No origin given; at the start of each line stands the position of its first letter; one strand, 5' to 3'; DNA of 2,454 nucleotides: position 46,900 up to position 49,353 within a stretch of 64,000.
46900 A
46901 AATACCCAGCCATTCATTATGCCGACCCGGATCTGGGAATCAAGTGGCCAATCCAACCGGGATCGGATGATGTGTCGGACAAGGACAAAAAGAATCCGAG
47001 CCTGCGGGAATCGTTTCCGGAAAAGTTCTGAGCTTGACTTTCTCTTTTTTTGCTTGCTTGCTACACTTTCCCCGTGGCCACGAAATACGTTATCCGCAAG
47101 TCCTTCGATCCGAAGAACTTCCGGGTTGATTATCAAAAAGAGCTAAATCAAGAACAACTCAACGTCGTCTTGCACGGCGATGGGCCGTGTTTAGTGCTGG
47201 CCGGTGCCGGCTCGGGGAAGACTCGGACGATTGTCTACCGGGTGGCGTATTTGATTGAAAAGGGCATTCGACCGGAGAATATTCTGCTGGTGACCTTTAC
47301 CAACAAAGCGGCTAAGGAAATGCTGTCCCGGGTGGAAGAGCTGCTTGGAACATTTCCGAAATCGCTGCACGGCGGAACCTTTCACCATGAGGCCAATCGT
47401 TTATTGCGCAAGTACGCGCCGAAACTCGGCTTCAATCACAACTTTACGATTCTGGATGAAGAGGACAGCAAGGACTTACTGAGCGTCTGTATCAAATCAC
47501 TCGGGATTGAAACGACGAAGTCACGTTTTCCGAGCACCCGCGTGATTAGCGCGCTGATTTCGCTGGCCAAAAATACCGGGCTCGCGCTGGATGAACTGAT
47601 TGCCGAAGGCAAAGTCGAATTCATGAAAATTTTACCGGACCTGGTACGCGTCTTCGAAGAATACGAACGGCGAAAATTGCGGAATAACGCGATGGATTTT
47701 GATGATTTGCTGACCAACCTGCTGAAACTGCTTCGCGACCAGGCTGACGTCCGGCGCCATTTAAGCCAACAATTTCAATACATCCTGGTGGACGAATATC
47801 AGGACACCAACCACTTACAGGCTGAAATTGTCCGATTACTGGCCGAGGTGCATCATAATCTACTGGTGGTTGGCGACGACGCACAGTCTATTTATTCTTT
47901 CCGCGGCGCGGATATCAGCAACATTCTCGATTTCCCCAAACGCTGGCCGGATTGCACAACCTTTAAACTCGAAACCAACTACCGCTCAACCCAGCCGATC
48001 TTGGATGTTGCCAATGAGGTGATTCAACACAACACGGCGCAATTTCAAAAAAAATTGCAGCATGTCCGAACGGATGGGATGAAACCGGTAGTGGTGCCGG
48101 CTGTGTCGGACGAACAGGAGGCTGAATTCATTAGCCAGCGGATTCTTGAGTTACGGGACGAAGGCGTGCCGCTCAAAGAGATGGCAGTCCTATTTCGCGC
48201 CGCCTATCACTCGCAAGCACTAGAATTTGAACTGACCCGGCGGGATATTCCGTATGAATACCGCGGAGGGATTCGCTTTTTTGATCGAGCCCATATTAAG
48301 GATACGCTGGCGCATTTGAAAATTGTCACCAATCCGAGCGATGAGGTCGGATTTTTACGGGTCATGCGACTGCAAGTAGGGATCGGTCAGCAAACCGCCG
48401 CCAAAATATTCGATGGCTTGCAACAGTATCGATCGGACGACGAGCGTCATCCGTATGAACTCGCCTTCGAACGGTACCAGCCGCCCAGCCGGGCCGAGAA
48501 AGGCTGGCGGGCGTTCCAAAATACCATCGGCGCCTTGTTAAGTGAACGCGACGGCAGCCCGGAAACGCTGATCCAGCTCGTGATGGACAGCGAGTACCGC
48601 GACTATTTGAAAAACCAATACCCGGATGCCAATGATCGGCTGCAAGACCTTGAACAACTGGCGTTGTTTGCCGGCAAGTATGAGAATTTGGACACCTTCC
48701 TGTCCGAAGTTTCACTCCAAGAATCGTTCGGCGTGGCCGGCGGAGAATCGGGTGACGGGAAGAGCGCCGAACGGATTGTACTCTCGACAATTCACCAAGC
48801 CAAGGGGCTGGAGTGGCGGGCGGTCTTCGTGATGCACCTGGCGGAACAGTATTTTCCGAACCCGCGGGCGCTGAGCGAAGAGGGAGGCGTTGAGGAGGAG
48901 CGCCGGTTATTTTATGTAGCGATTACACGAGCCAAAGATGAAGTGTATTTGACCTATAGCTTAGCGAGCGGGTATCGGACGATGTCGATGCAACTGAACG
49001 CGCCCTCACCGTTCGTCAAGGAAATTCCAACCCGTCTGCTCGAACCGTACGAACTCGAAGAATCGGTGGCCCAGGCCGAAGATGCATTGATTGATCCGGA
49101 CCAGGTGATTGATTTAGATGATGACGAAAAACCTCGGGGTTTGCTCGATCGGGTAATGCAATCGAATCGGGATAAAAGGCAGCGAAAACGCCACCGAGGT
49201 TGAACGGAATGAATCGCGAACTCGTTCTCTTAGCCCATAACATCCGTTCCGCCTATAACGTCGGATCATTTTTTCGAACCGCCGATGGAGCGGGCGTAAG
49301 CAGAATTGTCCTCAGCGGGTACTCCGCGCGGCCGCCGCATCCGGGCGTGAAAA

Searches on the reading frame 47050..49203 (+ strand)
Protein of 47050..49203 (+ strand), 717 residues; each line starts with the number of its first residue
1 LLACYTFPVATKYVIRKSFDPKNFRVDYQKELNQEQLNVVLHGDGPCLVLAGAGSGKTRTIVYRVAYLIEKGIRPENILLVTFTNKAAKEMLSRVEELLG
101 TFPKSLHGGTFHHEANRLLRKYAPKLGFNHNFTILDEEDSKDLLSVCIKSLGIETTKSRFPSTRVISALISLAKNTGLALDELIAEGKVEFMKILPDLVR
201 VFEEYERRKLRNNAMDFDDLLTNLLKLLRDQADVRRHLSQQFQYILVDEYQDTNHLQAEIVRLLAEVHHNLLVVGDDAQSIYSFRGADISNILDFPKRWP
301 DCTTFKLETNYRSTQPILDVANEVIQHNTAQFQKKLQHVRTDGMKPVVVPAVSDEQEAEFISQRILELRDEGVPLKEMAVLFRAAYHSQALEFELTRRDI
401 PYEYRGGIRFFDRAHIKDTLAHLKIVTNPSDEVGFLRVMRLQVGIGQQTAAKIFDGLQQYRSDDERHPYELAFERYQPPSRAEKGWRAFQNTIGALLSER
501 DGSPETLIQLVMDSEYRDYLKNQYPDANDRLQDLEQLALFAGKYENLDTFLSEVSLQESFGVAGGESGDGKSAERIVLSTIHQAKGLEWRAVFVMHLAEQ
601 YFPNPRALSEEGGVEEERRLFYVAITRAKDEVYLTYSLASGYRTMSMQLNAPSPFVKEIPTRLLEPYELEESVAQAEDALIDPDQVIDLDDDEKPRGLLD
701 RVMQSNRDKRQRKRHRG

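Call 70: search_protein_families(library=pfam, max_evalue=0.00001, proteins=[window:47050-49203:+])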
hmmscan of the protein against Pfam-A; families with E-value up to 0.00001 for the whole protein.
window:47050-49203:+ (717 aa): 6 families
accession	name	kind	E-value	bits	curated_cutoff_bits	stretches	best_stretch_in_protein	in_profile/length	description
PF00580.27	UvrD-helicase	-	5.5e-83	279.2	23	1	32-298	1-269/271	UvrD/REP helicase N-terminal domain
PF13361.12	UvrD_C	-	8.3e-63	213.4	25.6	1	306-637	2-348/350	UvrD-like helicase C-terminal domain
PF13245.12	AAA_19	-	9e-23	81.4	25.1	1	44-285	11-134/134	AAA domain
PF13538.12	UvrD_C_2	-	2.6e-12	46.8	27.4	1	577-635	3-52/52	UvrD-like helicase C-terminal domain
PF01443.25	Viral_helicase1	-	2e-07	31.5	21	0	236-350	52-164/228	Viral superfamily 1 RNA helicase core domain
PF13604.12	AAA_30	-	8.7e-07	29.3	27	0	32-94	2-65/191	AAA domain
